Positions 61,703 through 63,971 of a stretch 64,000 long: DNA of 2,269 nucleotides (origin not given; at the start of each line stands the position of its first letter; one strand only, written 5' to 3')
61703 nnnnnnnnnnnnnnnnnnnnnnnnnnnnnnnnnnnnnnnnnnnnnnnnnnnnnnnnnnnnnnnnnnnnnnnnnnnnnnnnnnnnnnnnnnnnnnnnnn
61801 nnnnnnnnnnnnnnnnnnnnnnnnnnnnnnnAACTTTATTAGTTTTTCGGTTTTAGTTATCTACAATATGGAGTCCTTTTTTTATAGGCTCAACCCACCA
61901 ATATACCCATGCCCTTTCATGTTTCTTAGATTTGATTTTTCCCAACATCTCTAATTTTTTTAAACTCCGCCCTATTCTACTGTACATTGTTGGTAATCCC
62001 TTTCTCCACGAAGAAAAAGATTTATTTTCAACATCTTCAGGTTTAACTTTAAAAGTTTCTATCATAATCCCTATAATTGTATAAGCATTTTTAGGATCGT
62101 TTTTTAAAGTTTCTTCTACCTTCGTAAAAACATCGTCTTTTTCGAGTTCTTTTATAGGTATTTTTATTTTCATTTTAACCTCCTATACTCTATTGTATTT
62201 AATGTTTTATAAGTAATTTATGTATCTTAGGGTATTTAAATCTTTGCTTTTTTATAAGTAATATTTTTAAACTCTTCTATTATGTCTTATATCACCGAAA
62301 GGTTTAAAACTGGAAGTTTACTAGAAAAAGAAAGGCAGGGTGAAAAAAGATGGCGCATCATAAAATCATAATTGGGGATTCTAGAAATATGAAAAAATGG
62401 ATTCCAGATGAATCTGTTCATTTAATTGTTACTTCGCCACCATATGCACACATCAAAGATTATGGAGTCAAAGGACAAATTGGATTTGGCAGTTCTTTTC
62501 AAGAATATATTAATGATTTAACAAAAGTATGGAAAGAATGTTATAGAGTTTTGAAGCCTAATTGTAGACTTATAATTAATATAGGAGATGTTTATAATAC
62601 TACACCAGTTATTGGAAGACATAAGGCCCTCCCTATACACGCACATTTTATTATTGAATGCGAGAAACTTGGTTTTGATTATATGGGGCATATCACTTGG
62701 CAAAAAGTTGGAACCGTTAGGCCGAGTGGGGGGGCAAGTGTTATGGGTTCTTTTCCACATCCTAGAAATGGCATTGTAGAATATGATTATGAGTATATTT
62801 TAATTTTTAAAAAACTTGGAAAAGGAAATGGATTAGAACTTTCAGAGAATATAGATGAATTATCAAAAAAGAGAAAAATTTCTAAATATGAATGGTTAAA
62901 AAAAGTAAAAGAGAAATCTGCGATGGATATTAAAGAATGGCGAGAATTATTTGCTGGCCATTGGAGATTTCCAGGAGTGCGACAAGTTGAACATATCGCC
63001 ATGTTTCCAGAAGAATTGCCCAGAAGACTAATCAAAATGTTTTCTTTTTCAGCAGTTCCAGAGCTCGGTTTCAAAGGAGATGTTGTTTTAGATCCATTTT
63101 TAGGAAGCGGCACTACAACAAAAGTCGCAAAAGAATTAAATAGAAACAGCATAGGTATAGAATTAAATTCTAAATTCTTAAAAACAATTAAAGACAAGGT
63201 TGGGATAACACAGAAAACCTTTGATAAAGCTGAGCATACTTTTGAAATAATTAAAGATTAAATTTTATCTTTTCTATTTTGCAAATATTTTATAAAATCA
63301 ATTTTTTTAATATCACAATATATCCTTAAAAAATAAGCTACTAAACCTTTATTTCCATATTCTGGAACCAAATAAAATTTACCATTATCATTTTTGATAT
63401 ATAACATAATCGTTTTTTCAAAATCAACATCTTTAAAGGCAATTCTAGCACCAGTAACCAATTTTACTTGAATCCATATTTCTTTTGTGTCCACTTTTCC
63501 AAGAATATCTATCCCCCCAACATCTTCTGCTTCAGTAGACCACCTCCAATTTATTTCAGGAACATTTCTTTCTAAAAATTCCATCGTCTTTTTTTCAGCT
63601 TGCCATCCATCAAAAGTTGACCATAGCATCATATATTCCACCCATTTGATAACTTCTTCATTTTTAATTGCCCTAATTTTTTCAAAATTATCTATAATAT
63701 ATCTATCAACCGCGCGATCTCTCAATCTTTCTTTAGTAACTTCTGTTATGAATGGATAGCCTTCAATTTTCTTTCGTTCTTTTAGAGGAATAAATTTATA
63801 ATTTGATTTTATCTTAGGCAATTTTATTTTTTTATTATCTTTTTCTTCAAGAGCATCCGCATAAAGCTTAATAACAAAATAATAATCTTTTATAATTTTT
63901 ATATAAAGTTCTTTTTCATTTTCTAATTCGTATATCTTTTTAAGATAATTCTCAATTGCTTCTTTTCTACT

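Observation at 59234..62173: Compact five-gene minus-strand operon: wHTH - DEDDh exonuclease(+DUF3820-like) - cytoplasmic trypsin-like protease - Panacea/DUF4065 - RelE/ParE-like toxin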

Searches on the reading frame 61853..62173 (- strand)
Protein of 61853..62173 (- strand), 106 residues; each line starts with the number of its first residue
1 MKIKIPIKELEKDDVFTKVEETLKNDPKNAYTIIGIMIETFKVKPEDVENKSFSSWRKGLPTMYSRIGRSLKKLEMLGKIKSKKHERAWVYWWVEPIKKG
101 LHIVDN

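Call 3: search_protein_families(library=pfam, proteins=[window:61853-62173:-], max_evalue=0.1)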
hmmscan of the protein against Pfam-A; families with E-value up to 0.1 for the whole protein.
window:61853-62173:- (106 aa): 0 families

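Call 4: search_protein_families(library=padloc, proteins=[window:61853-62173:-], max_evalue=0.1)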
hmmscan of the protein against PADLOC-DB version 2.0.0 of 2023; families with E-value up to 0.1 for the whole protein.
window:61853-62173:- (106 aa): 0 families

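Call 5: search_protein_families(library=ncbifam, proteins=[window:61853-62173:-], max_evalue=0.1)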
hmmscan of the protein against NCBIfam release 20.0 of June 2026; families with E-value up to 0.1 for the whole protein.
window:61853-62173:- (106 aa): 2 families
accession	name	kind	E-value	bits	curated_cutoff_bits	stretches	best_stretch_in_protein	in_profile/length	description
NF004170.0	PRK05638.1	equivalog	0.035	12.6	421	1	24-106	360-440/442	threonine synthase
NF038232.1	STM3845_fam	equivalog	0.039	13.7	100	1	18-91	172-244/277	retron St85 family effector protein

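Call 6: search_protein_families(library=phrogs, proteins=[window:61853-62173:-], max_evalue=0.1)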
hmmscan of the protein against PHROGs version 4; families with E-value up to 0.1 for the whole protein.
window:61853-62173:- (106 aa): 1 family
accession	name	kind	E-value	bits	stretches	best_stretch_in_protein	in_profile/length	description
phrog_2257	-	unknown function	0.091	13.3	1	30-84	39-93/303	unknown function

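Call 35: search_protein_representatives(protein=window:61853-62173:-)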
Query: 106 residues. Proteins with E-value up to 0.001 (for the whole library): 52; up to 1e-10: 22; up to 1e-30: 0. The best 52 are listed.
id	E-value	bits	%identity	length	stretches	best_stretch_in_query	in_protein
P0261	4.4e-30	120.3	61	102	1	3-95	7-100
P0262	1.4e-29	118.7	57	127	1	1-97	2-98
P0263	1.8e-28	115.1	57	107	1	1-97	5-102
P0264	2.4e-25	105.1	51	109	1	2-95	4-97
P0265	7.2e-25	103.5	49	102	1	1-95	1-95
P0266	4.6e-24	100.9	54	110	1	1-97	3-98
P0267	1.4e-21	93.0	54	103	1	4-95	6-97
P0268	8.2e-20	87.3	48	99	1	2-94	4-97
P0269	9.2e-17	77.5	46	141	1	2-99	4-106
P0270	1.4e-16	76.9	47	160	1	3-97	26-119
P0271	2.0e-16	76.4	43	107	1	2-94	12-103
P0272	3.7e-16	75.5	51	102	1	4-95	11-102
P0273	1.3e-15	73.8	41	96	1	1-93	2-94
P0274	1.2e-14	70.7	46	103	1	3-94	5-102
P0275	4.7e-14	68.8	38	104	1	6-97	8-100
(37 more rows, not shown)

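Call 38: search_solved_structures(query=A4, max_evalue=10)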
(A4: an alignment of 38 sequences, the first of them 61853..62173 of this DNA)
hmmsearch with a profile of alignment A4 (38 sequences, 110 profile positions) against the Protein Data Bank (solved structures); distinct sequences matched with E-value up to 10: 19.
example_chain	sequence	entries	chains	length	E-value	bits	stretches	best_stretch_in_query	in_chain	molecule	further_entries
2mh2_A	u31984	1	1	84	0.0072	19.4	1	63-100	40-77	Homologous-pairing protein 2 homolog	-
9j1n_C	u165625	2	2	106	0.083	16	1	44-94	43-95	Transcription factor Spi-B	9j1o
9koh_K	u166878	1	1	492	0.097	15.8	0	47-70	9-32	RB binding protein 4, chromatin remodeling factor,Histone-binding protein RBBP4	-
7cb0_A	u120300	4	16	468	0.14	15.3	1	39-67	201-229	6-phosphogluconate dehydrogenase, decarboxylating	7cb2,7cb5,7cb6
1wwx_A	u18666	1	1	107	0.16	15.1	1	47-88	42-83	E74-like factor 5 ESE-2b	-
8hpo_K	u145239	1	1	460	0.46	13.6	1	48-71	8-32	Transcriptional regulatory protein UME1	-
4eij_A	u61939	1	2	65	0.49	13.5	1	8-44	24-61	P protein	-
3wpw_A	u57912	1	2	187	0.54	13.4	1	48-93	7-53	PomB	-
3wpx_A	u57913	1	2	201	0.6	13.3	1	48-93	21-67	PomB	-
2k4b_A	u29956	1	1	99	0.6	13.2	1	53-94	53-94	Transcriptional regulator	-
4y66_A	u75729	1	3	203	0.66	13.1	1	70-103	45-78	Mnd1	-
5m41_A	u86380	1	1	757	0.79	12.9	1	46-79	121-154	Nigritoxine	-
1awc_A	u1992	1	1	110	0.82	12.8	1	45-96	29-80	PROTEIN (GA BINDING PROTEIN ALPHA)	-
4h4j_A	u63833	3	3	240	0.84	12.8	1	60-99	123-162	hypothetical protein | Uncharacterized protein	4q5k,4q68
1qft_A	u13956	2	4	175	1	12.5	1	13-66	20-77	PROTEIN (FEMALE-SPECIFIC HISTAMINE BINDING PROTEIN 2)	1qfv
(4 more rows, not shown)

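Call 39: search_protein_families(library=pfam, alignment_id=A4, max_evalue=0.1)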
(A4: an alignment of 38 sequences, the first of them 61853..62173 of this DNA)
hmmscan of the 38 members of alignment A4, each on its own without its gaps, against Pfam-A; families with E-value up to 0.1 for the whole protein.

A. member 1, window:61853-62173:- (106 aa): 0 families

B. families by the number of members that match (of 38 scanned): 36 families (the first 25 are shown)
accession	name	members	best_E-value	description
PF03965.22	Penicillinase_R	10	0.00012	Penicillinase repressor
PF07106.19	TBPIP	8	0.00014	TBPIP/Hop2 winged helix domain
PF01978.25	TrmB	6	0.0038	Sugar-specific transcriptional regulator TrmB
PF03962.21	Mnd1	4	0.00025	Mnd1 HTH domain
PF07848.18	PaaX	3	0.0058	PaaX-like protein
PF17778.7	BLACT_WH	2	0.018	Beta-lactamase associated winged helix domain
PF21386.2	IntS11_C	2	0.028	Integrator IntS11, C-terminal domain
PF02671.26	PAH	2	0.038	Paired amphipathic helix repeat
PF12116.14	SpoIIID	1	0.0045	Stage III sporulation protein D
PF25654.1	MCP1_SIFV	1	0.014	Major capsid protein 1, Sulfolobus islandicus filamentous virus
PF03564.21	DUF1759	1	0.019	Protein of unknown function (DUF1759)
PF22665.2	DUF6293_C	1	0.02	DUF6293 C-terminal winged helix domain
PF21912.2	Glyco_transf_99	1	0.02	Glycosyltransferase 99 family N-terminal domain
PF03471.22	CorC_HlyC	1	0.022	Transporter associated domain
PF10159.14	MMtag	1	0.028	Multiple myeloma tumor-associated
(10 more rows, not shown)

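Call 54: predict_structure(alignment_id=A4)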
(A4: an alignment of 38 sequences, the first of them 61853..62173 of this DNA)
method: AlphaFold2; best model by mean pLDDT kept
length: 106 residues; sequences in the alignment: 38
mean_pLDDT: 89.4   pTM: 0.76
mean pLDDT of the five models: 89.4, 89.2, 88.5, 87.5, 86.2
residues with pLDDT >= 90: 80; 70-90: 8; 50-70: 18; < 50: 0
segments of 3 or more residues with pLDDT < 50: none
pLDDT, mean of each block of 10 residues (from residue 1): 70 85 97 98 97 96 97 96 97 79 58
secondary structure, 60 per line:
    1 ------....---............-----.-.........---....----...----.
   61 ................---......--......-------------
elements in order: H7-10 H14-25 H33-41 H45-48 H60-76 E80-85 E88-93

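Call 58: fold_search(model_id=the predicted structure, library=pdb)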
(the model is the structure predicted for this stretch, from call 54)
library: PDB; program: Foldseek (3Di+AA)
matches with E <= 10: 1149; with E <= 0.001: 0
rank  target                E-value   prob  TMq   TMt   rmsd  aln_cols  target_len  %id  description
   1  2mh2_MODEL_1_A        1.1e-03  1.00  0.48  0.77   4.9        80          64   12  Structural insights into the DNA recognition and protein interaction domains reveal fundamental homologous DNA (released 2014-04-16)
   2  4ad9_C                6.7e-03  1.00  0.56  0.22   3.2        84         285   15  Crystal structure of human LACTB2. (released 2012-02-01)
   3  6qpq_B                7.1e-03  1.00  0.56  0.71   4.6        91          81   10  The structure of the cohesin head module elucidates the mechanism of ring opening (released 2020-02-05)
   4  4zzd                  7.1e-03  1.00  0.50  0.53   5.0        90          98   18  CRYSTAL STRUCTURE OF MULTIDRUG RESISTANCE REGULATOR LMRR BOUND TO RIBOFLAVIN (released 2015-08-26)
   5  4ad9_B                8.6e-03  1.00  0.56  0.22   3.1        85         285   15  Crystal structure of human LACTB2. (released 2012-02-01)
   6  9h9y                  1.5e-02  0.99  0.45  0.47   6.2        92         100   21  Crystal structure of metal-free LmrR_V15Bpy variant BVS in a closed state (released 2025-03-05)
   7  4ad9_E                1.9e-02  1.00  0.54  0.22   3.2        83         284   16  Crystal structure of human LACTB2. (released 2012-02-01)
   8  4ad9_A                2.0e-02  1.00  0.56  0.22   3.2        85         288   15  Crystal structure of human LACTB2. (released 2012-02-01)
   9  6o8k                  2.0e-02  1.00  0.50  0.56   4.4        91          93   10  Crystal Structure of apo and reduced Sulfide-responsive transcriptional repressor (SqrR) from Rhodobacter capsulatus. (released 2020-04-01)
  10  9ire_A                2.1e-02  1.00  0.57  0.41   3.9        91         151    9  CRYSTAL STRUCTURE OF Bacillus cereus FERRIC UPTAKE REGULATOR (released 2025-07-23)
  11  2dk5_MODEL_1_A        2.1e-02  1.00  0.50  0.57   2.7        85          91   14  Solution structure of Winged-Helix domain in RNA polymerase III 39KDa polypeptide (released 2006-10-06)
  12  3r0a_A                2.1e-02  1.00  0.52  0.46   6.4       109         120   12  Possible transcriptional regulator from Methanosarcina mazei Go1 (gi 21227196) (released 2011-03-23)
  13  3m8f_B                2.1e-02  0.99  0.44  0.47   8.9       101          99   11  Protein structure of type III plasmid segregation TubR mutant (released 2010-07-07)
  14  6i8n_B                2.3e-02  1.00  0.53  0.50   5.1        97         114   18  Crystal structure of LmrR with V15 replaced by unnatural amino acid 4-amino-L-phenylalanine (released 2019-01-02)
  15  6qpq_D                2.4e-02  1.00  0.55  0.69   2.8        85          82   10  The structure of the cohesin head module elucidates the mechanism of ring opening (released 2020-02-05)
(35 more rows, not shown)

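Call 59: find_encoding_contigs(protein=P0262, flank=4000, max_places=4)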
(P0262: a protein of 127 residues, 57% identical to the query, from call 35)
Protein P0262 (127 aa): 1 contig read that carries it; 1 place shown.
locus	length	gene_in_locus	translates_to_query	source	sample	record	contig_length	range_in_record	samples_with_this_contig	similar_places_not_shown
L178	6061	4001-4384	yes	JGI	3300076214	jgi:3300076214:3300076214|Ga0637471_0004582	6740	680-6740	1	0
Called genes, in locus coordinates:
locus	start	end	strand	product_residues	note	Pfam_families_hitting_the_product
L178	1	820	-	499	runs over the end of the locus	?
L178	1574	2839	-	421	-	-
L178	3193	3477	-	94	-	-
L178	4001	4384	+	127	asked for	-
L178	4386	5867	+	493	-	PF11074:DUF2779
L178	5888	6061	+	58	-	?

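Call 61: find_encoding_contigs(protein=P0261, flank=4000, max_places=4)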
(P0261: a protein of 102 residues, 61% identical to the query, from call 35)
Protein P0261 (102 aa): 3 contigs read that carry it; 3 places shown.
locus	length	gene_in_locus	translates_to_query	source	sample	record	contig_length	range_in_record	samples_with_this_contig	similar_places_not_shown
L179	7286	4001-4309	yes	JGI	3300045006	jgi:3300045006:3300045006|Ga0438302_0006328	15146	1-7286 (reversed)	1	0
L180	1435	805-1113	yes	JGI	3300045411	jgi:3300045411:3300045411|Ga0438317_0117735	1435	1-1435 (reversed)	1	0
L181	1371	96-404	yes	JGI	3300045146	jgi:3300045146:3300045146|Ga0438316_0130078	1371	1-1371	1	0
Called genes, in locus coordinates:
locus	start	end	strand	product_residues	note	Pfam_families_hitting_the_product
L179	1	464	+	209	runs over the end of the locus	PF13489:Methyltransf_23, PF13847:Methyltransf_31 (weak), PF08241:Methyltransf_11, PF08242:Methyltransf_12 (faint), PF13649:Methyltransf_25 (weak)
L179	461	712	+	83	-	PF11127:YgaP-like_TM (faint)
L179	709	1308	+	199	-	-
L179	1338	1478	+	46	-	-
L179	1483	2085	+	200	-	-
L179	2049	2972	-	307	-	PF00890:FAD_binding_2 (faint), PF01266:DAO (faint), PF03486:HI0933_like (faint), PF07992:Pyr_redox_2, PF13738:Pyr_redox_3, PF00070:Pyr_redox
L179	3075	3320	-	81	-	-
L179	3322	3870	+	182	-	PF12705:PDDEXK_1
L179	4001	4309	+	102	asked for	-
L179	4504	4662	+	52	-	-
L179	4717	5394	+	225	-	PF13589:HATPase_c_3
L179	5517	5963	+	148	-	PF01797:Y1_Tnp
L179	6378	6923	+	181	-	-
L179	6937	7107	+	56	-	-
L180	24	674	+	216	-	PF12705:PDDEXK_1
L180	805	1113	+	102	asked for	-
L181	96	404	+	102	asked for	-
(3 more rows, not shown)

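Call 62: find_encoding_contigs(protein=P0263, flank=4000, max_places=4)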
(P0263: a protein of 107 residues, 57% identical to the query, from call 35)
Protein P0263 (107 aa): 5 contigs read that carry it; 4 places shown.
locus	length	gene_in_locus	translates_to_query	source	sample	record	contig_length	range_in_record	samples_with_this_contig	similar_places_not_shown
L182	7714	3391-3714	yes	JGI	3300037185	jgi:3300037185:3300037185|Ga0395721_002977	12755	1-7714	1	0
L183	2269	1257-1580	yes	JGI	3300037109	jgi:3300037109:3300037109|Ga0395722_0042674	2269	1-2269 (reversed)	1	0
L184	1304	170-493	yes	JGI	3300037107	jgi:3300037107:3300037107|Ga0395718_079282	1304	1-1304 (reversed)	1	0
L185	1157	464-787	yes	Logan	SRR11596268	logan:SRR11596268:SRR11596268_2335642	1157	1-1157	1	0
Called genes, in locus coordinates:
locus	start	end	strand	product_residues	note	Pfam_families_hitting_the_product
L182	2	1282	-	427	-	?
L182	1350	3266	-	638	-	-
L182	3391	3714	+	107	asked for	-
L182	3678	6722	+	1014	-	PF18911:PKD_4 (faint)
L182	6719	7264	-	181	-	-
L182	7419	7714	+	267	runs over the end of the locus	-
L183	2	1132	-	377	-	?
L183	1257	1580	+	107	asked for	-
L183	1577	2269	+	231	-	?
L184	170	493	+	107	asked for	-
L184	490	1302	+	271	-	?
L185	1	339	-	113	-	?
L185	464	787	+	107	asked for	-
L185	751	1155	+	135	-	?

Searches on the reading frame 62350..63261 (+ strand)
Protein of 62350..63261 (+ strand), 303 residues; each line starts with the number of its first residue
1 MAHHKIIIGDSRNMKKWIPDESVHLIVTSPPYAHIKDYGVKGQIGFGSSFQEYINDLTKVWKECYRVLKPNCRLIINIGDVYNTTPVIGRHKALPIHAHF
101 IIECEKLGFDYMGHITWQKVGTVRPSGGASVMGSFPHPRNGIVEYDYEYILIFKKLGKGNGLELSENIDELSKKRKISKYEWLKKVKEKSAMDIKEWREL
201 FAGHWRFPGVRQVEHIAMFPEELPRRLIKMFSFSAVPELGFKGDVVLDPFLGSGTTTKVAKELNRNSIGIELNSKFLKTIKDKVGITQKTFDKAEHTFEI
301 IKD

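Call 3: search_protein_families(library=pfam, proteins=[window:62350-63261:+], max_evalue=0.1)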
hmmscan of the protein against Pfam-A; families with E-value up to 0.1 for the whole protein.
window:62350-63261:+ (303 aa): 5 families
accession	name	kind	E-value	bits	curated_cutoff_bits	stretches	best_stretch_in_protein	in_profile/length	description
PF01555.25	N6_N4_Mtase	-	1.4e-45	156.4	26.7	1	23-281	1-220/221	DNA methylase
PF08241.18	Methyltransf_11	-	3e-05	25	21.2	1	52-76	71-95/95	Methyltransferase domain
PF13649.12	Methyltransf_25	-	0.015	16.4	27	0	54-71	77-96/97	Methyltransferase domain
PF13847.12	Methyltransf_31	-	0.051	13.7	27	0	52-80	85-113/145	Methyltransferase domain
PF08242.18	Methyltransf_12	-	0.083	14.1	30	0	50-74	74-98/98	Methyltransferase domain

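Call 4: search_protein_families(library=padloc, proteins=[window:62350-63261:+], max_evalue=0.1)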
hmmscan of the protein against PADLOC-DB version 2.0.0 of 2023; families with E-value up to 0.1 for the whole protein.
window:62350-63261:+ (303 aa): 73 families (the best 25 are shown)
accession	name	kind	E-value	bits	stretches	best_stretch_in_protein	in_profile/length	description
PDLC03259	MTase_II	-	2.2e-96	321.2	2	1-182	1-176/423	Type II methyltransferase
PDLC03350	MTase_II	-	3.6e-61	205.3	1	2-292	55-303/312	Type II methyltransferase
PDLC03353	MTase_II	-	8.8e-59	197.1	1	3-289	9-255/260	Type II methyltransferase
PDLC03283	MTase_II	-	5.3e-42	142.3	1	3-290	4-277/352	Type II methyltransferase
PDLC03387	MTase_II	-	1.5e-37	127.3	2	3-84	11-92/289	Type II methyltransferase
PDLC03260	MTase_II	-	1.1e-30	104.7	2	189-284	218-307/349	Type II methyltransferase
PDLC03299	MTase_II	-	8.3e-28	95.7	2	167-289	144-262/296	Type II methyltransferase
PDLC03252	MTase_II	-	3.3e-27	93.7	2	5-84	92-171/365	Type II methyltransferase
PDLC03371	MTase_II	-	3.6e-27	93.5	1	3-289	10-257/260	Type II methyltransferase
PDLC03236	MTase_II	-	1.8e-23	80.9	1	4-284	650-899/912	Type II methyltransferase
PDLC03336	MTase_II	-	7.7e-22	75.9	2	6-84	31-109/421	Type II methyltransferase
PDLC03246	MTase_II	-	2.7e-21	74.1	1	8-280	117-362/376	Type II methyltransferase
PDLC03303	MTase_II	-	3.8e-21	73.3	2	1-122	1-120/668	Type II methyltransferase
PDLC03265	MTase_II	-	4.8e-21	73.5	2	5-80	26-100/333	Type II methyltransferase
PDLC03230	MTase_II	-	2.1e-20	71.3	1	4-277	36-275/360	Type II methyltransferase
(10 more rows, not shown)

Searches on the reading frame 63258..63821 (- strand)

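Call 3: search_protein_families(library=pfam, proteins=[window:63258-63821:-], max_evalue=0.1)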
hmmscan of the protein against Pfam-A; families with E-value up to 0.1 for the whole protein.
window:63258-63821:- (187 aa): 1 family
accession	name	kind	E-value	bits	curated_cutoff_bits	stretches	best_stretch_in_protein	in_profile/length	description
PF09568.16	RE_MjaI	-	1e-07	32.3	22.7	1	45-125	62-138/164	MjaI restriction endonuclease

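Call 4: search_protein_families(library=padloc, proteins=[window:63258-63821:-], max_evalue=0.1)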
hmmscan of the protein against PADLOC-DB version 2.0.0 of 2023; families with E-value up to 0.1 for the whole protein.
window:63258-63821:- (187 aa): 2 families
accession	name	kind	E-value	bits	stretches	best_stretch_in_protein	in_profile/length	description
PDLC03519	REase_II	-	3.5e-06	24.9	1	42-148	100-207/222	Type II restriction enzyme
PDLC03450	REase_II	-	1.2e-05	23.1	1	30-124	42-139/197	Type II restriction enzyme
